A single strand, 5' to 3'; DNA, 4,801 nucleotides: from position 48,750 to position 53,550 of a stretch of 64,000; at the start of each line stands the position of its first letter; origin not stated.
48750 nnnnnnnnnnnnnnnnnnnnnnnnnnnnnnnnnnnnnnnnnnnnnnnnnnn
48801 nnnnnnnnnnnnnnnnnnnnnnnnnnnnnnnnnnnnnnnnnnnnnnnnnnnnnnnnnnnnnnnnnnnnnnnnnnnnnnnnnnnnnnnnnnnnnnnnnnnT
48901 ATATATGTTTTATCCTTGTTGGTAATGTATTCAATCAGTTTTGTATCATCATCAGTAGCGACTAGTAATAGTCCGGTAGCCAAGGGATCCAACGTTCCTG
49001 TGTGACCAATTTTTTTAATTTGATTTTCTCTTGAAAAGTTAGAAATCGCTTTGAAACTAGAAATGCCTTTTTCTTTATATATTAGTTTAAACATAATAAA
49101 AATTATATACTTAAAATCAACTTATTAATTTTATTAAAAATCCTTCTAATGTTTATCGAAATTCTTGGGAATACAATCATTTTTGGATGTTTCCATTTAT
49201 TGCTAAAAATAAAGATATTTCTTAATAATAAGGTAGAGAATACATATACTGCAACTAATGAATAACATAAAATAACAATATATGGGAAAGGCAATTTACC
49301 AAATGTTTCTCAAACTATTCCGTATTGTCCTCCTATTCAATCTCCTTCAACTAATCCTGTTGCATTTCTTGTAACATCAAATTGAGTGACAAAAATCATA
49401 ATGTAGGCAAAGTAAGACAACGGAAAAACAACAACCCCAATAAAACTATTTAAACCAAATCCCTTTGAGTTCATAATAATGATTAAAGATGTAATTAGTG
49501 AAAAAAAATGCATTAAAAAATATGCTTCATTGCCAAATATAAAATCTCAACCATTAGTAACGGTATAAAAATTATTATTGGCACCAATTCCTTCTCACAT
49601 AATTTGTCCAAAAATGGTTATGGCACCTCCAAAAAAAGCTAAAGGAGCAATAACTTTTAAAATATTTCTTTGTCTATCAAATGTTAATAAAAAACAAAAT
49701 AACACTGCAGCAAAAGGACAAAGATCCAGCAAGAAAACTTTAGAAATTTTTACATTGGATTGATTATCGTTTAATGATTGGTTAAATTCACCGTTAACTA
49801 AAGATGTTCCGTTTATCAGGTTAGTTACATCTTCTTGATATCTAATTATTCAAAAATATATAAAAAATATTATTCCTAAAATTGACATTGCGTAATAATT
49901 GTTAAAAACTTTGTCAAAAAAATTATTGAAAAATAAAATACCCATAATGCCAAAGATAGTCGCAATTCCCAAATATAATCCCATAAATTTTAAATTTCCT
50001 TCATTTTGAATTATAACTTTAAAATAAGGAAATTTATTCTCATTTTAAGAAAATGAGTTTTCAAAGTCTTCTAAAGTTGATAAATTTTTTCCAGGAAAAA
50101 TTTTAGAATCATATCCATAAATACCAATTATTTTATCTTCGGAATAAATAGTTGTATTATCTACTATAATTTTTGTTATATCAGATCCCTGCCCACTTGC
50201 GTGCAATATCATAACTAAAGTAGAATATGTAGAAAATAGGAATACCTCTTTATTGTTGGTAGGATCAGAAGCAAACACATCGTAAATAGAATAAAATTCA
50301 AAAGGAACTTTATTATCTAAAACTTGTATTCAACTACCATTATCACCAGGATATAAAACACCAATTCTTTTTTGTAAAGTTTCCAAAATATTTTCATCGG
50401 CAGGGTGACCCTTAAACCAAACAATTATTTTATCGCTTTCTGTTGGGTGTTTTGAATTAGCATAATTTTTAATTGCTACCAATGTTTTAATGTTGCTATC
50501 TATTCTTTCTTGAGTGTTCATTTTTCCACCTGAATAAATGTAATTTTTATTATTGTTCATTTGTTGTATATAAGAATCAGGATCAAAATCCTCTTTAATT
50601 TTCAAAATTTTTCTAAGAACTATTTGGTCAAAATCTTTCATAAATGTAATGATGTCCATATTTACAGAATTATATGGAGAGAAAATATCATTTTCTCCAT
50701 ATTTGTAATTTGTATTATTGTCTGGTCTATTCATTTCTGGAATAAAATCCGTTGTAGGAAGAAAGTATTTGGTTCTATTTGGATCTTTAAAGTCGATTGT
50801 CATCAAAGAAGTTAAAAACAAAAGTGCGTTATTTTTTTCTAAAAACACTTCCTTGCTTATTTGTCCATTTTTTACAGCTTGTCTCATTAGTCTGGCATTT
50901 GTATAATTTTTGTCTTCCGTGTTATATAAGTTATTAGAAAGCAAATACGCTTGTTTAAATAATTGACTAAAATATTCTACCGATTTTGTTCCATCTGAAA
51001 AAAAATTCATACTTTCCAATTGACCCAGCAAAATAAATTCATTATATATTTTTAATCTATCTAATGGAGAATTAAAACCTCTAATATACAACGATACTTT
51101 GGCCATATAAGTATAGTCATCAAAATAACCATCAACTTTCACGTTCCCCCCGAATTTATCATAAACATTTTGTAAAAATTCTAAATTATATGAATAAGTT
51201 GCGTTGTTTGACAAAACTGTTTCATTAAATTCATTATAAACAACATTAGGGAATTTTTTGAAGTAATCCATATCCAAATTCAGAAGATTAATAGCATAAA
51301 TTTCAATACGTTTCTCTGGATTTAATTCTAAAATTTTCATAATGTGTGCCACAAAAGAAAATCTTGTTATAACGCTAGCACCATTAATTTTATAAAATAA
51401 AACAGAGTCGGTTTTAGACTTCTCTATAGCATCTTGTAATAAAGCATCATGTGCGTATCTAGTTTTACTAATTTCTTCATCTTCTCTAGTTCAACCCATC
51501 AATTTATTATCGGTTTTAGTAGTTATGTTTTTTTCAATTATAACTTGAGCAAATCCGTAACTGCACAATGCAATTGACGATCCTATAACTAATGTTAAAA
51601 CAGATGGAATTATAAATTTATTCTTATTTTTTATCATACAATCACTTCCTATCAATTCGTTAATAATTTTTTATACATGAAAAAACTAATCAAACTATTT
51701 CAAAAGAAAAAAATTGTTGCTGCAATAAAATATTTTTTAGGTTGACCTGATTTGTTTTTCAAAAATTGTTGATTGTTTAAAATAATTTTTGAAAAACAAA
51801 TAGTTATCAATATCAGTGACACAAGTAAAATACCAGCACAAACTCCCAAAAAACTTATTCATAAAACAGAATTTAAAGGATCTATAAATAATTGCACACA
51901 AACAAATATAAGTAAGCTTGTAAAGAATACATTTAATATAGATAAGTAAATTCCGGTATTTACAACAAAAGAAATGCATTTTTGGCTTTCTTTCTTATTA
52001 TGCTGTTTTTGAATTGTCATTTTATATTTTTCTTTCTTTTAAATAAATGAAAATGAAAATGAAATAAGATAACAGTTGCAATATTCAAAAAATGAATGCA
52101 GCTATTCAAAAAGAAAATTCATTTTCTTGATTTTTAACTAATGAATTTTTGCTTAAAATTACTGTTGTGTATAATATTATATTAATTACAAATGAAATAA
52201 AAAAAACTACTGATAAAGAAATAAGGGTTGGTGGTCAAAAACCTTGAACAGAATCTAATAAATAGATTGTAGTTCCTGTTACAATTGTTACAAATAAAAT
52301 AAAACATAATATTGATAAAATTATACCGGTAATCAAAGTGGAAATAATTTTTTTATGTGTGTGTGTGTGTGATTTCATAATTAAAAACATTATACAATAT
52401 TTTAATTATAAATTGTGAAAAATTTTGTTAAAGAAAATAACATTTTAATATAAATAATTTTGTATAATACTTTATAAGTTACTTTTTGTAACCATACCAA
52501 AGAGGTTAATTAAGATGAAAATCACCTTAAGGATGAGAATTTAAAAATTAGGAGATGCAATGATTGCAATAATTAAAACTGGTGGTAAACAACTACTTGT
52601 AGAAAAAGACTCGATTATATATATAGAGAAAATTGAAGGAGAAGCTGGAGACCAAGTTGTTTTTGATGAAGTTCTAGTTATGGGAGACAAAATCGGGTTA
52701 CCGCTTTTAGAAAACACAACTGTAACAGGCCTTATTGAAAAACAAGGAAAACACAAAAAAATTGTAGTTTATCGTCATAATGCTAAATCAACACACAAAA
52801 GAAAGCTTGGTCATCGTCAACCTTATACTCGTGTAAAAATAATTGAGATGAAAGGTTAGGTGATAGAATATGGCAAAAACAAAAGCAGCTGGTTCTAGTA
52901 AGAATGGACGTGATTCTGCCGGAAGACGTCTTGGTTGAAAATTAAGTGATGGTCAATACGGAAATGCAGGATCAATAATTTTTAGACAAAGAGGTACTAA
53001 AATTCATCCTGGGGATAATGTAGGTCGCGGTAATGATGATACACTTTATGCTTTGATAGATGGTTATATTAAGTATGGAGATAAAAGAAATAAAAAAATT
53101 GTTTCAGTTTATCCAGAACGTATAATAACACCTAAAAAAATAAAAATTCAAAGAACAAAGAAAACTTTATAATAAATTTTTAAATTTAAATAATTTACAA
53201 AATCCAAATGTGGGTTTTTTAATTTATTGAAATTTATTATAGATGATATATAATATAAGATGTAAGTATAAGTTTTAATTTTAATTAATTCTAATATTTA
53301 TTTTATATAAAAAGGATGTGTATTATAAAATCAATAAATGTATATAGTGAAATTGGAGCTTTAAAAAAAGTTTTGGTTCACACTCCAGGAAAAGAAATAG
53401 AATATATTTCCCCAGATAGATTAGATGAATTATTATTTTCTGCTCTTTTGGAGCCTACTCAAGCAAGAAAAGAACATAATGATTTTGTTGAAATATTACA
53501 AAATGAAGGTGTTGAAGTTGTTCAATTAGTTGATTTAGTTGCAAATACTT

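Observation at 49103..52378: Four-gene minus-strand cluster as a candidate phase-variable surface-modification module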

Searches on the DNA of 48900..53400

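Call 95: search_rna_families(source=window, start=48900, end=53400, threshold=evalue, max_evalue=0.1)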
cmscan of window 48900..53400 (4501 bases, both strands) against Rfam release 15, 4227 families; matches with E-value up to 0.1: 0.
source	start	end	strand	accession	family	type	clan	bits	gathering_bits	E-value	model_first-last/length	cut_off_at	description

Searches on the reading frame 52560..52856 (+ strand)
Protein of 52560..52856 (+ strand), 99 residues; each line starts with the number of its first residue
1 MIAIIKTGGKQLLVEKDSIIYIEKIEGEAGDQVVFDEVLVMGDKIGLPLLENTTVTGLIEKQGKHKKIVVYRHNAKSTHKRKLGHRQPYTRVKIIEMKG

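Call 82: find_encoding_contigs(protein=window:52560-52856:+, flank=1500, max_places=10)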
Protein seq(99 aa) (99 aa): no gene with exactly this product is on record in the collection.
